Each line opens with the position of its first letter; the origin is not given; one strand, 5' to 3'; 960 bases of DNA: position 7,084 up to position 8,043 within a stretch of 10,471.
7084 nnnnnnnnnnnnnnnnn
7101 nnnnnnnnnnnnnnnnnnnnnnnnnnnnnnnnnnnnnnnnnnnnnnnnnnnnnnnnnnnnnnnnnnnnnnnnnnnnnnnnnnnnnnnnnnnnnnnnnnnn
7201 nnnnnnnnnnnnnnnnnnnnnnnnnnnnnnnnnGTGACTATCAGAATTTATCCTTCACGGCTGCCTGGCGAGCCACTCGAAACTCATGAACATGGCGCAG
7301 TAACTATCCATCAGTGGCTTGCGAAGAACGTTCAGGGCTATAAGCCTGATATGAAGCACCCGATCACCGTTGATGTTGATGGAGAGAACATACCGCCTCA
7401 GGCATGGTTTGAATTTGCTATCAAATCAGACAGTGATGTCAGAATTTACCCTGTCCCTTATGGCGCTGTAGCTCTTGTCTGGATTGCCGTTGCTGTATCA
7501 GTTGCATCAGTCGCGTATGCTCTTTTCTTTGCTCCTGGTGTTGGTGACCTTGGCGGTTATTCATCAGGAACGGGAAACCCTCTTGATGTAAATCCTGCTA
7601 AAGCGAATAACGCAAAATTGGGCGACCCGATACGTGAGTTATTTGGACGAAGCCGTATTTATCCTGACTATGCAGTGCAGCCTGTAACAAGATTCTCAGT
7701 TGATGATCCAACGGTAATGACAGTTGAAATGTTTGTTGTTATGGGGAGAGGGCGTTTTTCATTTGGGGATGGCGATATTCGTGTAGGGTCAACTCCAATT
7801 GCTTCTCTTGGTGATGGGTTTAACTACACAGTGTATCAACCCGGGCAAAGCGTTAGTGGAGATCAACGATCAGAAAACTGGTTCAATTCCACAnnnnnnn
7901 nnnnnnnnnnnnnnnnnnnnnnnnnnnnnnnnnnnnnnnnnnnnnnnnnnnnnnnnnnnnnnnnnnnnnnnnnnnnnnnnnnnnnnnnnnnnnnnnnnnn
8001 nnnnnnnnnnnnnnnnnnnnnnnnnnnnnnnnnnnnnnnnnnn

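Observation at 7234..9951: Single ORF combining a lambda gpI-like tail tip assembly region with a gpJ-like central fibre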

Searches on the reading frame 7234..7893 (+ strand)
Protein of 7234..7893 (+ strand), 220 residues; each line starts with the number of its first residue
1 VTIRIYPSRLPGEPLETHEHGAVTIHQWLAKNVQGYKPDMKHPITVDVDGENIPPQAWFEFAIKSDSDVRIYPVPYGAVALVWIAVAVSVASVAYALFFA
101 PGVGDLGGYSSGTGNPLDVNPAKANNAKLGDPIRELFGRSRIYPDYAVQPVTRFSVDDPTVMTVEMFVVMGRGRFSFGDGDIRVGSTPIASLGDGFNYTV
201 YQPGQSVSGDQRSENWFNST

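Call 5: search_protein_families(library=pfam, proteins=[window:7234-7773:+], max_evalue=0.1)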
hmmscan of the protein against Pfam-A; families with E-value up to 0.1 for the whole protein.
window:7234-7773:+ (180 aa): 0 families

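Call 6: search_protein_families(library=phrogs, proteins=[window:7234-7773:+], max_evalue=0.01)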
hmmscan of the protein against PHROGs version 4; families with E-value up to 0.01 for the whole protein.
window:7234-7773:+ (180 aa): 3 families
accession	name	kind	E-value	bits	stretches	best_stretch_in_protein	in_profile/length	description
phrog_469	-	tail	4.7e-47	161.6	1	1-177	2-176/903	tail protein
phrog_24367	-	unknown function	1.6e-05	24.7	1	75-176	84-183/408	-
phrog_32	-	tail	0.0053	17.4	1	28-103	34-119/203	tail assembly protein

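Call 13: search_protein_families(library=ncbifam, proteins=[window:7234-7773:+], max_evalue=1)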
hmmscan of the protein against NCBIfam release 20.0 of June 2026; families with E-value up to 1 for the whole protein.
window:7234-7773:+ (180 aa): 0 families

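Call 18: find_homologous_proteins(query=window:7234-7893:+, max_evalue=0.001)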
Query window:7234-7893:+ (220 aa): 69 proteins with E <= 0.001 among 287 candidates.
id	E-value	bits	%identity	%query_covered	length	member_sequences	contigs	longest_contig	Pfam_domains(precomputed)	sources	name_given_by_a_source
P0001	2.5e-103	363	70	100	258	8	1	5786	-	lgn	-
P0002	2.2e-96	340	68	100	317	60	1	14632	-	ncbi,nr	ncbi:phage tail protein, partial [Klebsiella variicola]|nr:phage tail protein [Klebsiella variicola]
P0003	9.7e-96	338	70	93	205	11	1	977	-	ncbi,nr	ncbi:kinase, partial [Salmonella enterica]|nr:kinase [Salmonella enterica]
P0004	1.3e-93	331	65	100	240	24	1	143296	-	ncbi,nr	ncbi:phage tail protein, partial [Klebsiella oxytoca]|nr:phage tail protein [Klebsiella oxytoca]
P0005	2.6e-89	317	64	100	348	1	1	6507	-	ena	-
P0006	3.0e-88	313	61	100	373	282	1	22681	-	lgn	-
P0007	5.4e-88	313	61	100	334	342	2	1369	-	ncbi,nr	ncbi:TPA: kinase, partial [Klebsiella pneumoniae]|nr:kinase [Klebsiella pneumoniae] HCM7705831.1 kin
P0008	7.6e-87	309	59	100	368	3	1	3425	-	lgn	-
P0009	1.6e-86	308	61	99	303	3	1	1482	-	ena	-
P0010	6.8e-83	296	58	100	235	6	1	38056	-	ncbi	ncbi:phage tail protein, partial [Klebsiella aerogenes]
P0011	1.5e-82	295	58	100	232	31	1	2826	-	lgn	-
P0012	2.2e-82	294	62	100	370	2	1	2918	-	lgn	-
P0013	1.2e-80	289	78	73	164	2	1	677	-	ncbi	-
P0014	5.2e-80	286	61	100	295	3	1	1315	-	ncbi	ncbi:TPA: host specificity factor TipJ family phage tail protein, partial [Klebsiella michiganensis]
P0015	1.2e-79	285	60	100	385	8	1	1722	-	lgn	-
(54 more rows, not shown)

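Call 19: search_dna_similar(query=window:7234-7773:+, collection=phages, mode=protein, max_rows=60, rows=spread, max_evalue=0.01)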
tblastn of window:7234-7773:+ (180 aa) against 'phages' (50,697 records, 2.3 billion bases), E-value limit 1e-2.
Records with a match: 107; places in all: 107; records where one place covers at least 80% of the query: 105.
Best place of each record, by identity: 60-80% 3; <60% 104.
By first word of the organism name: Pseudomonas 59; Klebsiella 36; Vibrio 4; Escherichia 2; Synechococcus 2; Flyfo 1; Erwinia 1; Phage 1; Stutzerimonas 1.
By host as written in the record: Pseudomonas aeruginosa 30; Klebsiella pneumoniae 24; - 7; Pseudomonas aeruginosa PA14 5; Klebsiella pneumoniae ST13-OXA48 2; Escherichia coli 2; carbapenem-resistant Pseudomonas aeruginosa YMC11/07/P54 2; Pseudomonas aeruginosa PAO1 2; and 31 more.
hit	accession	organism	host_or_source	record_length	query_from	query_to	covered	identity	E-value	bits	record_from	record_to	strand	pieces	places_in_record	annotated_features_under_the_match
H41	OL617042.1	Flyfo siphovirus Tbat2_3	Pteropus tonganus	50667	1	180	100%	62.2%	3e-57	198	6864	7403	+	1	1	putative tail protein | hypothetical protein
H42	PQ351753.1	Klebsiella phage vB_VIPKPNMC05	Klebsiella pnuemoniae OMCS-21-1430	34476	1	180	100%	61.3%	4e-58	201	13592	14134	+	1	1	tail protein | minor tail protein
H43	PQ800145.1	Klebsiella phage Kpn_R1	Klebsiella pneumoniae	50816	1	180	100%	56.7%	2e-48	173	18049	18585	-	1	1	record has no annotation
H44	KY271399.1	Klebsiella phage 5 LV-2017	Klebsiella pneumoniae KH43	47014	1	180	100%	56.1%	5e-48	172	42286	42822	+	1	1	tail protein | hypothetical protein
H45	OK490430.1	Klebsiella phage Kp4871-1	Klebsiella pneumoniae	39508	1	180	100%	55.2%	5e-59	203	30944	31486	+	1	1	record has no annotation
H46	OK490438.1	Klebsiella phage Kp4873-4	Klebsiella pneumoniae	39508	1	180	100%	55.2%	5e-59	203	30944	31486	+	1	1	record has no annotation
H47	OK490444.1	Klebsiella phage Kp4875-4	Klebsiella pneumoniae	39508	1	180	100%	55.2%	5e-59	203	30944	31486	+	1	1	record has no annotation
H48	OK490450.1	Klebsiella phage Kp4877-4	Klebsiella pneumoniae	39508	1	180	100%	55.2%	5e-59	203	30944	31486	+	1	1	record has no annotation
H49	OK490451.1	Klebsiella phage Kp4878-1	Klebsiella pneumoniae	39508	1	180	100%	55.2%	5e-59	203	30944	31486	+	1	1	record has no annotation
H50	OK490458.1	Klebsiella phage Kp4880-2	Klebsiella pneumoniae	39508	1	180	100%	55.2%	5e-59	203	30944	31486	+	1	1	record has no annotation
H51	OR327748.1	Klebsiella phage KpF5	Klebsiella pneumoniae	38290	1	180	100%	54.7%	2e-54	190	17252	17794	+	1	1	kinase | hypothetical protein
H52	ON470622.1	Escherichia phage vB_EcoS-716R3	Escherichia coli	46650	1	180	100%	54.7%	7e-54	188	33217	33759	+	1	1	kinase | nitrite transporter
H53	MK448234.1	Klebsiella phage ST11-VIM1phi8.2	Klebsiella pneumoniae ST11-VIM1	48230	1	180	100%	54.7%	2e-53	187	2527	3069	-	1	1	kinase | nitrite transporter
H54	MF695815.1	Klebsiella phage KPP5665-2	Klebsiella pneumoniae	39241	1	180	100%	54.7%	2e-53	187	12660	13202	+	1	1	kinase | formate/nitrite family transporter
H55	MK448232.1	Klebsiella phage ST147-VIM1phi7.2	Klebsiella pneumoniae ST147-VIM1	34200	1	180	100%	54.1%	5e-58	200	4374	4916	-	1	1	kinase | nitrite transporter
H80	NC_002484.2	Pseudomonas phage D3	Pseudomonas aeruginosa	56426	3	180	99%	34.2%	1e-18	88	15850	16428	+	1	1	orf26: hypothetical protein | orf25: hypothetical protein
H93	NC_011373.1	Pseudomonas phage PAJU2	Pseudomonas aeruginosa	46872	3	180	99%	31.2%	2e-14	76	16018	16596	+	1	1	tail protein | minor tail protein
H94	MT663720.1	Pseudomonas phage DDSR119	Pseudomonas putida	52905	3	173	95%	30.4%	6e-12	69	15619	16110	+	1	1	host specificity factor TipJ family tail protein, chain D | peptidoglycan hydrolase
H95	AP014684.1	Pseudomonas phage PS-1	Pseudomonas sp. 1-1-1b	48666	1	175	97%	26.2%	1e-7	56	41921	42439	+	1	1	tail protein | endopeptidase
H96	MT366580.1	Vibrio phage HY01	Vibrio campbellii HY01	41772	3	177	97%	24.4%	7e-4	45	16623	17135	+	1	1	tail fiber protein | hypothetical protein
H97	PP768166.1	Vibrio phage vB_VpaS_BP15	Vibrio parahaemolyticus BCRC12959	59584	22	176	86%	27.1%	2e-3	44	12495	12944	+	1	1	putative tail protein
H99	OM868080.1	Synechococcus phage Yong-L1-251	Synechococcus sp. PCC 7002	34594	3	177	97%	23.2%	8e-4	45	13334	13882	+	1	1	hypothetical protein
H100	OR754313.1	Stutzerimonas phage vB_SstS_STP9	Stutzerimonas stutzeri STP9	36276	122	176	31%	40.0%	4e-3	43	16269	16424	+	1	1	record has no annotation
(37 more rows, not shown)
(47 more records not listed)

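Call 22: get_annotated_region(hit=H80, flank=4000)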
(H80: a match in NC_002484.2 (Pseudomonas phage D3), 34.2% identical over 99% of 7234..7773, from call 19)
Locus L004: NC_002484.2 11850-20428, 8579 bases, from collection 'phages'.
description: Bacteriophage D3, complete genome.
organism: Pseudomonas phage D3 (NCBI taxid 2932880)
taxonomy: Viruses; Duplodnaviria; Heunggongvirae; Uroviricota; Caudoviricetes; Detrevirus; Detrevirus D3
host: Pseudomonas aeruginosa; source: -; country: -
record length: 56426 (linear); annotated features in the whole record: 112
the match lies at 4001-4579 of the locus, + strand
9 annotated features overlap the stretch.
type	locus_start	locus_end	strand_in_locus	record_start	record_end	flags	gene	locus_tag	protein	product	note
CDS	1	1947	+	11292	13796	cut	orf19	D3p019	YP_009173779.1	tail length tape measure protein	gpOrf19; similar to YP_001748223.1 lambda family phage tail tape measure protein in Pseudomonas putida W619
CDS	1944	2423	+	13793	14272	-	orf21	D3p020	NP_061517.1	virion structural protein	gpOrf21; similar to YP_002440156.1 hypothetical protein PLES_25561 in Pseudomonas aeruginosa LESB58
CDS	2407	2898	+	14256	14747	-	orf22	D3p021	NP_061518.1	minor tail protein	gpOrf22; similar to YP_002440157.1 hypothetical protein PLES_25571 in Pseudomonas aeruginosa LESB58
CDS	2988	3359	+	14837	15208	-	orf23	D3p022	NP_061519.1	hypothetical protein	gpOrf23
CDS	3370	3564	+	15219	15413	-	orf24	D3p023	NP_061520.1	hypothetical protein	gpOrf24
regulatory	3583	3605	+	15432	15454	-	-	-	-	terminator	rho-independent terminator; discovered using MFOLD 3.2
CDS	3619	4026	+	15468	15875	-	orf25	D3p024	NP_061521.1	hypothetical protein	gpOrf25; similar to YP_002440158.1 hypothetical protein PLES_25581 in Pseudomonas aeruginosa LESB58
CDS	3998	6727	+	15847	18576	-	orf26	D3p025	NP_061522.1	hypothetical protein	gpOrf26; similar to YP_002440159.1 hypothetical protein PLES_25591 in Pseudomonas aeruginosa LESB58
CDS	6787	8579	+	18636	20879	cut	orf27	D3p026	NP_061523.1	tail protein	gpOrf27; similar to YP_001522890.1 putative tail fiber protein in Pseudomonas phage LKA1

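Call 23: get_annotated_region(hit=H96, flank=4000)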
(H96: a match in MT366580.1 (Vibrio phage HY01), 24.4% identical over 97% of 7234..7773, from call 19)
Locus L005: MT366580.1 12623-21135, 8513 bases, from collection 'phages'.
description: Vibrio phage HY01, complete genome.
organism: Vibrio phage HY01 (NCBI taxid 2736205)
taxonomy: Viruses; Duplodnaviria; Heunggongvirae; Uroviricota; Caudoviricetes
host: Vibrio campbellii HY01; source: Thailand; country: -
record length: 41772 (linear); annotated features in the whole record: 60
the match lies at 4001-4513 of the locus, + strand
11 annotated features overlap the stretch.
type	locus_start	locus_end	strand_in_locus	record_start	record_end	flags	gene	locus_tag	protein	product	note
CDS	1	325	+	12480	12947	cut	-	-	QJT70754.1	hypothetical protein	-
CDS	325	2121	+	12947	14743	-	-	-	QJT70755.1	hypothetical protein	-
CDS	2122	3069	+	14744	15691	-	-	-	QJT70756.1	hypothetical protein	-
CDS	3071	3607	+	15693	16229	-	-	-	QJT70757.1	hypothetical protein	-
CDS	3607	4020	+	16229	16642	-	-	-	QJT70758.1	hypothetical protein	-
CDS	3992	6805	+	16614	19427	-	-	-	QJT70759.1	tail fiber protein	-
CDS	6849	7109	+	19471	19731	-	-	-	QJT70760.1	hypothetical protein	-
CDS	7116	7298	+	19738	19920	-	-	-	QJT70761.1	hypothetical protein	-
CDS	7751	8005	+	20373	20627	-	-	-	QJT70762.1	hypothetical protein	-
CDS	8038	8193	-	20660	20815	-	-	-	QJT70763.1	hypothetical protein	-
CDS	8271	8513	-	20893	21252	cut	-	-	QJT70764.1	hypothetical protein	-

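Call 24: get_annotated_region(hit=H99, flank=4000)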
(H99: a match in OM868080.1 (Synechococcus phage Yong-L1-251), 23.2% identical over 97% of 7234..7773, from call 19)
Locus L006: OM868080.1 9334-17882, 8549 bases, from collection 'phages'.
description: Synechococcus phage Yong-L1-251, complete genome.
organism: Synechococcus phage Yong-L1-251 (NCBI taxid 2928844)
taxonomy: Viruses; Duplodnaviria; Heunggongvirae; Uroviricota; Caudoviricetes
host: Synechococcus sp. PCC 7002; source: -; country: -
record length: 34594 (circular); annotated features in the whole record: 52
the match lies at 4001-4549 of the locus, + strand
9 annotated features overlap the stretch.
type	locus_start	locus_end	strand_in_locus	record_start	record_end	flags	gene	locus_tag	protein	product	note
CDS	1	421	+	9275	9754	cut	-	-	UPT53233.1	minor tail protein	-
CDS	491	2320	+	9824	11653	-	-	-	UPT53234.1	hypothetical protein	-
CDS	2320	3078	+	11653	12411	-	-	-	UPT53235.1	hypothetical protein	-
CDS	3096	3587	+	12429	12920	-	-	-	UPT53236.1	hypothetical protein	-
CDS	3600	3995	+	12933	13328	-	-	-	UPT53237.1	hypothetical protein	-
CDS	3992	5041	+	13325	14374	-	-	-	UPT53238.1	hypothetical protein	-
CDS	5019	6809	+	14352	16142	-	-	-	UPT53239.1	hypothetical protein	-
CDS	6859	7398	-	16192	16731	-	-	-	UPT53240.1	hypothetical protein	-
CDS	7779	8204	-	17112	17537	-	-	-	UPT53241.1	hypothetical protein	-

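Call 25: get_annotated_region(hit=H93, flank=3500)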
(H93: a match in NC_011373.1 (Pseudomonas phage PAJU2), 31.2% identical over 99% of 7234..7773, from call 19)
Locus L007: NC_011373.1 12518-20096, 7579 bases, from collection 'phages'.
description: Pseudomonas phage PAJU2, complete genome.
organism: Pseudomonas phage PAJU2 (NCBI taxid 504346)
taxonomy: Viruses; Duplodnaviria; Heunggongvirae; Uroviricota; Caudoviricetes; Detrevirus
host: Pseudomonas aeruginosa; source: -; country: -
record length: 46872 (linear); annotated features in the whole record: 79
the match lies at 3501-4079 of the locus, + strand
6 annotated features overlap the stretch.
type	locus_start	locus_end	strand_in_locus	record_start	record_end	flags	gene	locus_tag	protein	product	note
CDS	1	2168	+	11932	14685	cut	-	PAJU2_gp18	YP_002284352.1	tail length tape measure protein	ORF018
CDS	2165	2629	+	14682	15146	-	-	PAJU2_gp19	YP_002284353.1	virion structural protein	ORF019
CDS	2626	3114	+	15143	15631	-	-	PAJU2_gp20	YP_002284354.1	minor tail protein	ORF020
CDS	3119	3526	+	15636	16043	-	-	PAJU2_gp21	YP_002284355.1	minor tail protein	ORF021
CDS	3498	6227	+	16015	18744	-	-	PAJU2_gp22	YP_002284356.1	tail protein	ORF022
CDS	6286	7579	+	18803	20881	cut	-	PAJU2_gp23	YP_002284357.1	tail protein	ORF023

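Call 26: get_annotated_region(hit=H95, flank=3500)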
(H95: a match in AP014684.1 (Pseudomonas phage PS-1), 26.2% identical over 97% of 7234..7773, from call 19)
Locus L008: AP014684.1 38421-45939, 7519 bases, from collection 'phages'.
description: Pseudomonas phage PS-1 DNA, complete sequence.
organism: Pseudomonas phage PS-1 (NCBI taxid 1573458)
taxonomy: Viruses; Duplodnaviria; Heunggongvirae; Uroviricota; Caudoviricetes
host: Pseudomonas sp. 1-1-1b; source: -; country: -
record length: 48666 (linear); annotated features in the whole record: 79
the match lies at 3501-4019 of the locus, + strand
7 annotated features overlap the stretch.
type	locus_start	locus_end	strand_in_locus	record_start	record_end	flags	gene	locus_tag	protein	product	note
CDS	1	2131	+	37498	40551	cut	-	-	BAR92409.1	tape measure protein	PS1_71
CDS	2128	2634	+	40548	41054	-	-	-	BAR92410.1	hypothetical protein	PS1_72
CDS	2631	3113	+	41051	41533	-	-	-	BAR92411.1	hypothetical protein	PS1_73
CDS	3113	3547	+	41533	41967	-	-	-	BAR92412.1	endopeptidase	PS1_74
CDS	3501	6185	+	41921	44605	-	-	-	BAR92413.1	tail protein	PS1_75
CDS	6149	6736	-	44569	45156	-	-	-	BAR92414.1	endonuclease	PS1_76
CDS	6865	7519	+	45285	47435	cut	-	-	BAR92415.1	hypothetical protein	PS1_77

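Call 27: get_annotated_region(hit=H97, flank=3500)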
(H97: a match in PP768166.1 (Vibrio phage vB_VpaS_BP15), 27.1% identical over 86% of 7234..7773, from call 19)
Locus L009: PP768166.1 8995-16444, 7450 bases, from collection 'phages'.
description: Vibrio phage vB_VpaS_BP15, complete genome.
organism: Vibrio phage vB_VpaS_BP15 (NCBI taxid 3237704)
taxonomy: Viruses; Duplodnaviria; Heunggongvirae; Uroviricota; Caudoviricetes; Queuovirinae
host: Vibrio parahaemolyticus BCRC12959; source: oyster; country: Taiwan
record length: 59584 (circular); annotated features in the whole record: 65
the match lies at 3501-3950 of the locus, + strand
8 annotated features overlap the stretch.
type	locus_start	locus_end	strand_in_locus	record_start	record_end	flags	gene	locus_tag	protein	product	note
CDS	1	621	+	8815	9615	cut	-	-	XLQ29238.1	putative glycosyl hydrolase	-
CDS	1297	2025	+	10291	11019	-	-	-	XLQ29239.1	putative glycosyl hydrolase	-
CDS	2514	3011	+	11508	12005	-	-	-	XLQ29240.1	DUF1833 domain containing protein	-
CDS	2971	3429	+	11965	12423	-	-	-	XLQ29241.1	hypothetical protein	-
CDS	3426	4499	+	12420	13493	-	-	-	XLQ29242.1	putative tail protein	-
CDS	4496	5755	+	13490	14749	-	-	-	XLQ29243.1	putative tail protein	-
CDS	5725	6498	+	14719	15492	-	-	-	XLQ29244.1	putative tail protein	-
CDS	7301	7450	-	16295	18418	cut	-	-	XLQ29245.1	putative DNA polymerase II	-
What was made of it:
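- Two phage records do split the homolog (Synechococcus phage Yong-L1-251 at about residue 349, and Vibrio phage BP15 into three CDS), which shows that frameshifted records exist (calls 24, 27).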

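Call 28: get_annotated_region(hit=H100, flank=3500)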
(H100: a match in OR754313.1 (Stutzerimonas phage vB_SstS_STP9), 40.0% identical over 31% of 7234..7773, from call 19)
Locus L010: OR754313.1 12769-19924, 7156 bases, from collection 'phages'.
description: UNVERIFIED_ORG: Stutzerimonas phage vB_Sst9_LPU_STP9 clone vB_SstS_STP9_01, partial genome.
organism: Stutzerimonas phage vB_SstS_STP9 (NCBI taxid 3094853)
taxonomy: Viruses; Duplodnaviria; Heunggongvirae; Uroviricota; Caudoviricetes
host: Stutzerimonas stutzeri STP9; source: -; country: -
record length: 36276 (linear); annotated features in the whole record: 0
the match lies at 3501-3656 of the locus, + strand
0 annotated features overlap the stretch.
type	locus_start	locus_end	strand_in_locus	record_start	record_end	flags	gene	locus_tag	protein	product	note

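Call 29: get_annotated_region(hit=H94, flank=3500)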
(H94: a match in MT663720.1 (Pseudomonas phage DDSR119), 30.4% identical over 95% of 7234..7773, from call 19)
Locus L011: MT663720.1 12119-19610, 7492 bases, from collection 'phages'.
description: Pseudomonas phage DDSR119, complete genome.
organism: Pseudomonas phage DDSR119 (NCBI taxid 2759180)
taxonomy: Viruses; Duplodnaviria; Heunggongvirae; Uroviricota; Caudoviricetes
host: Pseudomonas putida; source: Black mud; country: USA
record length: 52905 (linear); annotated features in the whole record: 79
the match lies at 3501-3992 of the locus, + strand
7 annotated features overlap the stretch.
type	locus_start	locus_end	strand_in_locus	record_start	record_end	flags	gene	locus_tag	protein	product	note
CDS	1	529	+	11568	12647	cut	-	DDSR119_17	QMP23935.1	hypothetical protein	gp17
CDS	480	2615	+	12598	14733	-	-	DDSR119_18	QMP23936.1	tape measure protein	gp18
CDS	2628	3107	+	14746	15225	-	-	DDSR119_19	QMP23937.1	baseplate gene transfer agent protein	gp19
CDS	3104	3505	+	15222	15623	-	-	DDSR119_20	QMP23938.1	peptidoglycan hydrolase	gp20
CDS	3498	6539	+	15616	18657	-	-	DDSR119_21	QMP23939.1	host specificity factor TipJ family tail protein, chain D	gp21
CDS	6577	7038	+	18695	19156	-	-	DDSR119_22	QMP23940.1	host specificity factor TipJ family tail protein, chain B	gp22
CDS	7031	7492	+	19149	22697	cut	-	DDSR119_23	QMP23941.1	GDSL family hydrolase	gp23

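Call 35: search_protein_families(library=pfam, alignment_id=A1, max_evalue=10)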
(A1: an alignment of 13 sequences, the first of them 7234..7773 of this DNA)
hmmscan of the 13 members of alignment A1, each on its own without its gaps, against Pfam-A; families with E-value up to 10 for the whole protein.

A. member 1, window:7234-7773:+ (180 aa): 1 family
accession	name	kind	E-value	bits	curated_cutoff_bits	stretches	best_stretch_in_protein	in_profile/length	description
PF02597.26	ThiS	-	0.13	13.3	22.5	1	16-77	15-75/76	ThiS family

B. families by the number of members that match (of 13 scanned): 6 families
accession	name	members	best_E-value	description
PF02597.26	ThiS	4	0.0023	ThiS family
PF06805.18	Lambda_tail_I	2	3.8e-06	Bacteriophage lambda tail assembly protein I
PF13067.11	DUF3930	1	0.04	Protein of unknown function (DUF3930)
PF09973.14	DUF2208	1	0.064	Predicted membrane protein (DUF2208)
PF21621.3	MPI_cupin_dom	1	0.15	Mannose-6-phosphate isomerase, cupin domain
PF16433.10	DUF5030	1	0.34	Domain of unknown function (DUF5030)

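Call 36: search_protein_families(library=phrogs, alignment_id=A1, max_evalue=1)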
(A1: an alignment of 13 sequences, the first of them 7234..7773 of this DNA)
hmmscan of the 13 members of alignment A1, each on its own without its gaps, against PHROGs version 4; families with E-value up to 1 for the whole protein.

A. member 1, window:7234-7773:+ (180 aa): 3 families
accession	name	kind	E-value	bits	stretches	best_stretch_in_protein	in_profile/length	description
phrog_469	-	tail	4.7e-47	161.6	1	1-177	2-176/903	tail protein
phrog_24367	-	unknown function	1.6e-05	24.7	1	75-176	84-183/408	-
phrog_32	-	tail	0.0053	17.4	1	28-103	34-119/203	tail assembly protein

B. families by the number of members that match (of 13 scanned): 12 families
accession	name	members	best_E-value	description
phrog_469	-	13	6.4e-75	tail protein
phrog_24367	-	11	5.2e-11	-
phrog_31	-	6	5.6e-15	central tail fiber J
phrog_32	-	3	0.0053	tail assembly protein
phrog_25032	-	2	0.019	-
phrog_28720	-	1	0.057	-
phrog_7307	-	1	0.1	-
phrog_14683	-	1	0.12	-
phrog_4554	-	1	0.17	tail protein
phrog_12135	-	1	0.25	-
phrog_30451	-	1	0.28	-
phrog_22750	-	1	0.33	-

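Call 37: search_protein_families(library=pfam, proteins=[L009:3426-3980:+, L010:3132-3680:+, L005:3992-4531:+, L006:3992-4570:+, L004:3998-4597:+, L008:3501-4040:+, L011:3498-4025:+], max_evalue=10)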
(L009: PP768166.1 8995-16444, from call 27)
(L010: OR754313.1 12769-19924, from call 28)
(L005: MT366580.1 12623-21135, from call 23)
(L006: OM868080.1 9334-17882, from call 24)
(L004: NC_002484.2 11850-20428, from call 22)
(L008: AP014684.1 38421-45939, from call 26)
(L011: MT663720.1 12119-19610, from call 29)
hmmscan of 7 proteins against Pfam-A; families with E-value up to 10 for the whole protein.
L009:3426-3980:+ (185 aa): 2 families
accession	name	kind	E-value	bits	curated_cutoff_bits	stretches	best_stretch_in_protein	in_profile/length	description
PF02597.26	ThiS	-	0.003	18.5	22.5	1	33-74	31-69/76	ThiS family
PF21621.3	MPI_cupin_dom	-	0.15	12.5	27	1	49-76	34-61/79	Mannose-6-phosphate isomerase, cupin domain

L010:3132-3680:+ (183 aa): 3 families
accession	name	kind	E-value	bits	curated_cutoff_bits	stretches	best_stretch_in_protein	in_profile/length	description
PF06805.18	Lambda_tail_I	-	3.8e-06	27.6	23.8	1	4-80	4-83/83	Bacteriophage lambda tail assembly protein I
PF02597.26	ThiS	-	0.0023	18.9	22.5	1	43-80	40-76/76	ThiS family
PF09973.14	DUF2208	-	0.064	13.3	24.3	1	74-130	18-71/231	Predicted membrane protein (DUF2208)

L005:3992-4531:+ (180 aa): 0 families

L006:3992-4570:+ (193 aa): 0 families

L004:3998-4597:+ (200 aa): 1 family
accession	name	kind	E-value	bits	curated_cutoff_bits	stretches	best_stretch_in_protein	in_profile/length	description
PF13067.11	DUF3930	-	0.04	14.1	25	1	65-82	9-26/51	Protein of unknown function (DUF3930)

L008:3501-4040:+ (180 aa): 0 families

L011:3498-4025:+ (176 aa): 2 families
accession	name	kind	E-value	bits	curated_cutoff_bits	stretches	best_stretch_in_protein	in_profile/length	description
PF02597.26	ThiS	-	0.067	14.2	22.5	1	18-71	21-70/76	ThiS family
PF06805.18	Lambda_tail_I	-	0.11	13.4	23.8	1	40-76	46-82/83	Bacteriophage lambda tail assembly protein I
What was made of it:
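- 7234..7458 (+): Residues 1-75: ThiS/MoaD/ubiquitin-like beta-grasp domain, equivalent to the gpI N-domain (Pfam Lambda_tail_I). The STP9 homolog hits PF06805 at 27.6 bits, above the gathering score of 23.8 (call 37).
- On Lambda gpI / TAPI (Pfam PF06805 Lambda_tail_I plus TAPI-C): A homolog (STP9) does pass, at 27.6 bits against 23.8 (call 37).
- PF06805 is passed above its gathering score by the STP9 homolog (call 37).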
